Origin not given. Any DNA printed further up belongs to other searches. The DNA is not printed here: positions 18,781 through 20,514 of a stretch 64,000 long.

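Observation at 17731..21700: Compact microcompartment operon whose only enzyme is an aldehyde dehydrogenase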

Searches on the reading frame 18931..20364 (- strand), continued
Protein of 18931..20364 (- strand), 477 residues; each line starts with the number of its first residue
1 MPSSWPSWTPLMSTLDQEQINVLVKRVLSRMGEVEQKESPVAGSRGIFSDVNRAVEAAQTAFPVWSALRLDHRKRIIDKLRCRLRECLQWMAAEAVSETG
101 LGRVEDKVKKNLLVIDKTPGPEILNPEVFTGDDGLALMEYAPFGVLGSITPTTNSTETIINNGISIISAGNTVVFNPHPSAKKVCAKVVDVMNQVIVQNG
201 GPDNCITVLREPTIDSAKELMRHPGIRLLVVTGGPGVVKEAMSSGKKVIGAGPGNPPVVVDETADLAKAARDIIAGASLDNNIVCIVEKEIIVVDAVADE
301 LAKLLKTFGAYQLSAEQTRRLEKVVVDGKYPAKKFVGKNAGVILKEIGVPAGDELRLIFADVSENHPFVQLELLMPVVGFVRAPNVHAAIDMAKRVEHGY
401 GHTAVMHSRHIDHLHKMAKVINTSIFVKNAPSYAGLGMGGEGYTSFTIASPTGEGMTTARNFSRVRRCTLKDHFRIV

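Call 30: search_solved_structures(query=window:18931-20331:-, max_evalue=1e-20, show_alignments=1)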
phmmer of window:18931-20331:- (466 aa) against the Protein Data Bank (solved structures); distinct sequences matched with E-value up to 1e-20: 15.
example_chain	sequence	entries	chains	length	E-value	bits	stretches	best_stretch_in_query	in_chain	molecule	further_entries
5jfl_A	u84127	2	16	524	2.9e-130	438.3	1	28-461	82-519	Aldehyde dehydrogenase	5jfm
5jfn_A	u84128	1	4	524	1e-128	433.3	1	28-461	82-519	Aldehyde dehydrogenase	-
6gvs_A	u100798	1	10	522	1.5e-126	426.1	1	28-461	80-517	Aldehyde dehydrogenase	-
4c3s_A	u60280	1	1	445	1.4e-125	422.9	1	34-462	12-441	ALDEHYDE DEHYDROGENASE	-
5dbv_A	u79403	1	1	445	3e-124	418.6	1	34-462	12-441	Aldehyde Dehydrogenase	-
5dru_A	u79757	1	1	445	3.7e-124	418.3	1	34-462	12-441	Aldehyde Dehydrogenase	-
5j78_A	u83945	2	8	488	1.5e-55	192.1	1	39-427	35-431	Acetaldehyde dehydrogenase (Acetylating)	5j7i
6tqh_A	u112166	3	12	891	1.4e-53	185.7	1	71-402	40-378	Aldehyde-alcohol dehydrogenase | Bifunctional aldehyde-alcohol dehydrogenase AdhE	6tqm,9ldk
6ahc_A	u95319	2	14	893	1.4e-53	185.6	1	65-402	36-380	Aldehyde-alcohol dehydrogenase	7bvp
3my7_A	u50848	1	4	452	1e-51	179.5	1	44-424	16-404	Alcohol dehydrogenase/acetaldehyde dehydrogenase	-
7dag_A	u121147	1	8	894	1.7e-51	178.8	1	43-427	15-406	Aldehyde-alcohol dehydrogenase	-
13he_A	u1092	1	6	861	2.2e-47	165.2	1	79-428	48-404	Aldehyde-alcohol dehydrogenase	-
8uhw_A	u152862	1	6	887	2.4e-47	165.1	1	76-428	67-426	Aldehyde-alcohol dehydrogenase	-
8cei_A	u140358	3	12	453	1.2e-45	159.5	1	72-436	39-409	Succinate-semialdehyde dehydrogenase (acetylating)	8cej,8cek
3k9d_A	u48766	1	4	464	1.8e-42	149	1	49-427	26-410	ALDEHYDE DEHYDROGENASE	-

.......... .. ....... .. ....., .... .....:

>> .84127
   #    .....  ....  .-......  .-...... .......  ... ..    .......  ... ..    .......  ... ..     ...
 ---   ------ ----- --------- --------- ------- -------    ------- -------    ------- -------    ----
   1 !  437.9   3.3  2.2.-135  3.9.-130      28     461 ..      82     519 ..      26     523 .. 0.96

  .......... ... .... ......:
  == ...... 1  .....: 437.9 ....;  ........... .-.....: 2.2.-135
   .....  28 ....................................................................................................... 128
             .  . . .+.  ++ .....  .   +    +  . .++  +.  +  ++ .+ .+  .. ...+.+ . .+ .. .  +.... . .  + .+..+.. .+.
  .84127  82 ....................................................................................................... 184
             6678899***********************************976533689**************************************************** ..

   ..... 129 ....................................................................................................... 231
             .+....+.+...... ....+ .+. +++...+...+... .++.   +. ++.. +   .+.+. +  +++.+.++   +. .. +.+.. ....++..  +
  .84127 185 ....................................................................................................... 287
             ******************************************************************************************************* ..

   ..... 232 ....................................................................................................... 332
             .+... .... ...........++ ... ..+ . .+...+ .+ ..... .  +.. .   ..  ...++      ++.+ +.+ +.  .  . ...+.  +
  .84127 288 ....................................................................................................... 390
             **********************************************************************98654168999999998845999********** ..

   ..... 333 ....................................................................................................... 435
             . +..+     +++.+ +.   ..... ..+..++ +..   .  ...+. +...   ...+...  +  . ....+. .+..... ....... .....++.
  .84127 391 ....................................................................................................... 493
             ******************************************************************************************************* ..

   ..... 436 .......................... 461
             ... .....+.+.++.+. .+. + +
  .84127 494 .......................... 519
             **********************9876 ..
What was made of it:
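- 20266..20322 (-): N-terminal encapsulation peptide of the AldDH: an amphipathic helix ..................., followed by a short linker before the catalytic domain. Homology to PduP starts only at residue 28 (call 30).
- On Metabolosome (aldehyde-oxidising BMC): PduP 5jfl matches at E 2.9e-130 with the active-site cysteine motif aligned (call 30).
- The AldDH matches PduP 5jfl at E 2.9e-130 with the active-site cysteine motif aligned (call 30).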

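Call 31: find_encoding_contigs(protein=P0020, flank=10000, max_places=1)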
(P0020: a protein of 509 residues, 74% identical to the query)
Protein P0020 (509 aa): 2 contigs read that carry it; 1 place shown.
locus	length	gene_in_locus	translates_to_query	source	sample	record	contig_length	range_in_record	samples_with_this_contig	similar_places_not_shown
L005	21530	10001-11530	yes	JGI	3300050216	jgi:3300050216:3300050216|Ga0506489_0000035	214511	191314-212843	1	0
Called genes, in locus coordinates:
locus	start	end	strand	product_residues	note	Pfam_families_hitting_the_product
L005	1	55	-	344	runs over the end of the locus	PF00437:T2SSE, PF27713:UCP018868 (faint), PF00005:ABC_tran (weak)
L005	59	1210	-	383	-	PF01656:CbiA, PF02374:ArsA_ATPase (faint), PF10609:ParA (weak), PF13614:AAA_31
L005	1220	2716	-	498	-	PF04972:BON (faint), PF00263:Secretin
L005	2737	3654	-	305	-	PF08666:SAF, PF16976:RcpC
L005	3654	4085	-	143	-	-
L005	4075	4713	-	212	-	-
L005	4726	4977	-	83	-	-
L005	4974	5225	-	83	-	-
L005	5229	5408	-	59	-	PF16982:Flp1_like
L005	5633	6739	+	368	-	PF20510:HgmA_N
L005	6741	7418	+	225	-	-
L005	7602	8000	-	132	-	-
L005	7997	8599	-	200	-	-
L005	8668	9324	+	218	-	PF27545:CsoS1D_N, PF00936:BMC (faint)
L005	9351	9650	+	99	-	PF00936:BMC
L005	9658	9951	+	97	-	PF03319:EutN_CcmL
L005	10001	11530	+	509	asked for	PF00171:Aldedh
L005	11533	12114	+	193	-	PF00936:BMC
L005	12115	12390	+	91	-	PF03319:EutN_CcmL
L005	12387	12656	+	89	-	PF03319:EutN_CcmL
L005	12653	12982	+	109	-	-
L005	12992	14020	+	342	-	PF00365:PFK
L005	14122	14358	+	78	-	-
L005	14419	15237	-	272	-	PF24741:AlkZ-rel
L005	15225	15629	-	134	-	PF08570:DUF1761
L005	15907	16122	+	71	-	PF22180:RH3_dom (weak)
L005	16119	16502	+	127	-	PF02661:Fic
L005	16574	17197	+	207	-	-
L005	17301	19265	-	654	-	-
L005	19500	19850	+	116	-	PF13506:Glyco_transf_21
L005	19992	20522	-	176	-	PF10543:ORF6N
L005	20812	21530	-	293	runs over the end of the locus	PF09976:TPR_21 (faint), PF23914:TPR_CcmH_CycH (faint), PF13429:TPR_15 (faint), PF12895:ANAPC3 (faint), PF13432:TPR_16 (faint), PF21033:RMD1-3 (faint), PF13424:TPR_12 (weak), PF14559:TPR_19 (weak), +8 more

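Call 32: find_encoding_contigs(protein=P0023, flank=10000, max_places=1)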
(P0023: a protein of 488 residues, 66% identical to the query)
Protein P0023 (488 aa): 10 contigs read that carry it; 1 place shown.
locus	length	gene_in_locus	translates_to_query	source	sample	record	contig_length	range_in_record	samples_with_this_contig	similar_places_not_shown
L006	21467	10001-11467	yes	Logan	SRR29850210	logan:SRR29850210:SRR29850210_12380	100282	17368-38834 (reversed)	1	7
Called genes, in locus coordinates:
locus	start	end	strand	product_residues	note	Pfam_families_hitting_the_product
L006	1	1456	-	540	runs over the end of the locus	PF20148:DUF6531, PF25023:TEN_YD-shell (weak), PF05593:RHS_repeat (weak)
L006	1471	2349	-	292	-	PF00482:T2SSF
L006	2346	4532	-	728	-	PF01656:CbiA, PF10609:ParA, PF13614:AAA_31, PF00437:T2SSE, PF00005:ABC_tran (weak), PF27713:UCP018868 (faint)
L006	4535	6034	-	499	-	PF00263:Secretin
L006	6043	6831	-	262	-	PF08666:SAF, PF16976:RcpC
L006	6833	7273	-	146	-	-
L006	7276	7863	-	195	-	-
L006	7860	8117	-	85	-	-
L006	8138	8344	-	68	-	-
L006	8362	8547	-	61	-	PF16982:Flp1_like (weak)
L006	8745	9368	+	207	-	PF27545:CsoS1D_N, PF00936:BMC (weak)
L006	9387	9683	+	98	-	PF00936:BMC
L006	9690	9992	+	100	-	PF03319:EutN_CcmL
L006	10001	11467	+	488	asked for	PF00171:Aldedh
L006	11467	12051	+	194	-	PF00936:BMC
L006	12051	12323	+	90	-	PF03319:EutN_CcmL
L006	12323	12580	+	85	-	PF03319:EutN_CcmL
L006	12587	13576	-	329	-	-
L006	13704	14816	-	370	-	PF23914:TPR_CcmH_CycH (faint), PF25063:ARM_TT21_C (faint), PF13181:TPR_8 (faint), PF13428:TPR_14 (faint), PF24575:TPR_Slam (faint), PF12895:ANAPC3 (faint), PF13174:TPR_6 (faint), PF14559:TPR_19 (weak), +5 more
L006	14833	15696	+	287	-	-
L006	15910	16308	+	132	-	PF09969:DUF2203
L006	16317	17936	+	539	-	PF00795:CN_hydrolase, PF02540:NAD_synthase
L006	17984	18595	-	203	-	PF00929:RNase_T, PF21762:DEDDh_C (weak)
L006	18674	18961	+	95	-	PF00111:Fer2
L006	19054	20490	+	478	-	-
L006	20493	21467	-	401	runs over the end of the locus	-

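Call 33: find_encoding_contigs(protein=P0069, flank=10000, max_places=1)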
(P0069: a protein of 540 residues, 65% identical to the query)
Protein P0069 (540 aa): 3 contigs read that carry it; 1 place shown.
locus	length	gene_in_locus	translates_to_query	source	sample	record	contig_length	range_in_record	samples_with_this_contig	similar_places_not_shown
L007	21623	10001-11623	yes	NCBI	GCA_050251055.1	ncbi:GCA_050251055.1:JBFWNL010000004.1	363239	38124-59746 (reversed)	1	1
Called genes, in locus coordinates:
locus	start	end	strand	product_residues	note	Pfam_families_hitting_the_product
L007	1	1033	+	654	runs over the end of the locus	PF04616:Glyco_hydro_43 (weak)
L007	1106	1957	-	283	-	PF13350:Y_phosphatase3 (weak)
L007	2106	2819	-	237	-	PF13365:Trypsin_2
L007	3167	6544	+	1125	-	-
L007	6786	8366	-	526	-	PF00496:SBP_bac_5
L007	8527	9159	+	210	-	PF27545:CsoS1D_N, PF00936:BMC (weak)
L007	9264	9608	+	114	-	PF00936:BMC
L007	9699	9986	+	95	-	PF03319:EutN_CcmL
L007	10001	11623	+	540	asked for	PF00171:Aldedh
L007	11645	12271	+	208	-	PF00936:BMC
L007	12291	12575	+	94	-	PF03319:EutN_CcmL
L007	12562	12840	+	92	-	PF03319:EutN_CcmL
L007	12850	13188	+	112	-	-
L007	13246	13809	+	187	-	-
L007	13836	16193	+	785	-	PF06935:DUF1284, PF13174:TPR_6 (faint), PF01464:SLT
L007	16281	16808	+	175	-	-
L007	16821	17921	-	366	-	PF01926:MMR_HSR1, PF02421:FeoB_N, PF06071:YchF-GTPase_C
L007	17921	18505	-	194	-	PF01195:Pept_tRNA_hydro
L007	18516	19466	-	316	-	PF13793:Pribosyltran_N, PF00156:Pribosyltran, PF14572:Pribosyl_synth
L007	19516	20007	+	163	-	PF14539:DUF4442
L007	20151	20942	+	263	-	-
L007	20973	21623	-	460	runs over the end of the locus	PF01134:GIDA, PF13450:NAD_binding_8 (weak)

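Call 35: find_related_loci(query=A1, collection=genome_contigs, flank=10000)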
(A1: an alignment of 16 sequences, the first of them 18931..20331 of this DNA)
Query A1 (466 aa) in genome_contigs; peptide patterns used: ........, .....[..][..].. (x = any residue, [..] = any of these).
600 stretches matched a pattern (row limit reached: there are more); 589 encode a relative of the query (tblastn E <= 1e-3); the best 80 are kept; 80 distinct loci.
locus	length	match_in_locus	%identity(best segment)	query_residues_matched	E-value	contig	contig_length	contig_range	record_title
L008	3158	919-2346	61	5-466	0e+0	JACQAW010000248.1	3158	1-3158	MAG: Deltaproteobacteria bacterium isolate NC_groundwater_926_Pr1_S-0.2um_57_13 Montesol18-Sp2_coassembly_scaffold_50256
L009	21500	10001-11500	56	1-466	9e-179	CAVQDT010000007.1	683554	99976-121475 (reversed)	MAG: uncultured proteobacterium isolate MFD02134.bin.2.171 genome assembly, contig: contig_17916, whole genome shotgun s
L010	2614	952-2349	56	8-466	0e+0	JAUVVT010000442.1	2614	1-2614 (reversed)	MAG: bacterium isolate CSMAG_1171 CSMAG_1171_k127_331812_length_2614_cov_39.8432, whole genome shotgun sequence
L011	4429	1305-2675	58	12-466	3e-178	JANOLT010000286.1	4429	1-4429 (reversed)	MAG: Holophagaceae bacterium isolate VAR_45_metabat_219 VAR_45_k141_2841937, whole genome shotgun sequence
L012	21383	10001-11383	57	4-466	3e-171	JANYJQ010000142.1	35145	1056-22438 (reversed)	MAG: Holophagaceae bacterium isolate GL140_4_metabinner_120_sub GL140_4_k141_638527, whole genome shotgun sequence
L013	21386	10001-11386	57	8-466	3e-171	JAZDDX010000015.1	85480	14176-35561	MAG: Pseudomonadota bacterium isolate MEGAHIT-group-0.111 k141_3455121, whole genome shotgun sequence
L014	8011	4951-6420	58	4-466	2e-171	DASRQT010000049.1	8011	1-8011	MAG TPA_asm: Polyangia bacterium isolate SMAG_U4273 k141_1549903, whole genome shotgun sequence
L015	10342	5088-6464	56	4-466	3e-171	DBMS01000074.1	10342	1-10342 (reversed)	MAG TPA_asm: Holophagaceae bacterium UBA692 UBA692_contig_9537, whole genome shotgun sequence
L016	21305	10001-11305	60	34-466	4e-171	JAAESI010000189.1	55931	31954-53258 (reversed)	MAG: Proteobacteria bacterium isolate Ust_8 UstG_CONTIG1905835, whole genome shotgun sequence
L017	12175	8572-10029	56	5-466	7e-171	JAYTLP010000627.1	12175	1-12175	MAG: Myxococcales bacterium isolate GFS_3369 GFS_3369_626, whole genome shotgun sequence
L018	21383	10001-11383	57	4-466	8e-171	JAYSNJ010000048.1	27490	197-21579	MAG: Holophagaceae bacterium isolate GFS_10895 GFS_10895_47, whole genome shotgun sequence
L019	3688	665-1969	59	32-466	6e-177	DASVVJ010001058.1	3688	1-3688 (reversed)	MAG TPA_asm: Myxococcaceae bacterium isolate SMAG_U3340 k141_359475, whole genome shotgun sequence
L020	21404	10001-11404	58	4-466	8e-170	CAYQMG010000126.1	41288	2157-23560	MAG TPA_asm: uncultured Gammaproteobacteria bacterium isolate binchicken_co219_296 genome assembly, contig: k141_1268101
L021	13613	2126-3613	56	2-466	8e-170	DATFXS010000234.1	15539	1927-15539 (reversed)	MAG TPA_asm: Polyangia bacterium isolate SMAG_U9523 k141_1636148, whole genome shotgun sequence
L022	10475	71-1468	57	4-466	1e-168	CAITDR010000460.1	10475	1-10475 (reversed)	MAG: uncultured proteobacterium isolate ErkenSummer_bin-5044 genome assembly, contig: bin-5044:460/711, whole genome sho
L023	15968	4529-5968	55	1-466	2e-168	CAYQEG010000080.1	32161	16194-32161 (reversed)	MAG TPA_asm: uncultured Rickettsiales bacterium isolate SRP077602_co5_496 genome assembly, contig: NODE_6831_length_3216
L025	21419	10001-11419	54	4-466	1e-167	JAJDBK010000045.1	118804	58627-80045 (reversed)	MAG: Nitrospinaceae bacterium isolate OFTM379 OFTM379_44, whole genome shotgun sequence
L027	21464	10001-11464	55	3-466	1e-167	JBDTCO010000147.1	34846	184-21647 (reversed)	MAG: Polyangia bacterium isolate cluster2_bin.158 k127_5331256, whole genome shotgun sequence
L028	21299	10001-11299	59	34-466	2e-166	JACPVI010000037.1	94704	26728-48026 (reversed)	MAG: Myxococcales bacterium isolate NC_groundwater_780_Ag_S2p5_69_11 JBCH_GD18_4_SO25_S179_scaffold_397397, whole genome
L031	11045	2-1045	72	120-466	2e-165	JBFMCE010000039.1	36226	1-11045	MAG: Bdellovibrionota bacterium isolate MAG185 MAG185_39, whole genome shotgun sequence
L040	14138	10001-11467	55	4-466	4e-159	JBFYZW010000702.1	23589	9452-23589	MAG: Deltaproteobacteria bacterium isolate PPR_0449 k121_3463959, whole genome shotgun sequence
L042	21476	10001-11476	53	1-466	7e-159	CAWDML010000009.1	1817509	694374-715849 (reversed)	MAG: uncultured delta proteobacterium isolate MFD04944.bin.2.99 genome assembly, contig: contig_31644, whole genome shot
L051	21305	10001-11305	56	34-466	2e-157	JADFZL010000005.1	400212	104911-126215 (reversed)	MAG: Candidatus Riflebacteria bacterium isolate nHGRbin4 nHGR_bin4_NODE_5_length_400212_cov_27.805496, whole genome shot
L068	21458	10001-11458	51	1-466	8e-154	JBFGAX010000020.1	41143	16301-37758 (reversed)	MAG: Acidimicrobiia bacterium isolate Mix_sand01.2020.11.Z.2 k141_1406631_length_41143_cov_22.2762, whole genome shotgun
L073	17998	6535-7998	49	4-466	5e-153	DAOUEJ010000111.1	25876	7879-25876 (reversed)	MAG TPA_asm: Anaerolineales bacterium isolate N5_261 k139_1346398, whole genome shotgun sequence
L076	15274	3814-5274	52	1-466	1e-152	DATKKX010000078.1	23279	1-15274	MAG TPA_asm: Phycisphaerae bacterium isolate SMAG_U14669 k141_44526, whole genome shotgun sequence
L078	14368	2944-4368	52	4-463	2e-152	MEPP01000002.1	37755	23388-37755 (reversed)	MAG: Bdellovibrionales bacterium GWA2_49_15 gwa2_scaffold_1194, whole genome shotgun sequence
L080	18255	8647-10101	53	4-466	7e-152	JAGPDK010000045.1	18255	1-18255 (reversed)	MAG: Kofleriaceae bacterium isolate Gw_SlAct_bin_39 Gw_SlAct_7190_length_18255_cov_4.619815, whole genome shotgun sequen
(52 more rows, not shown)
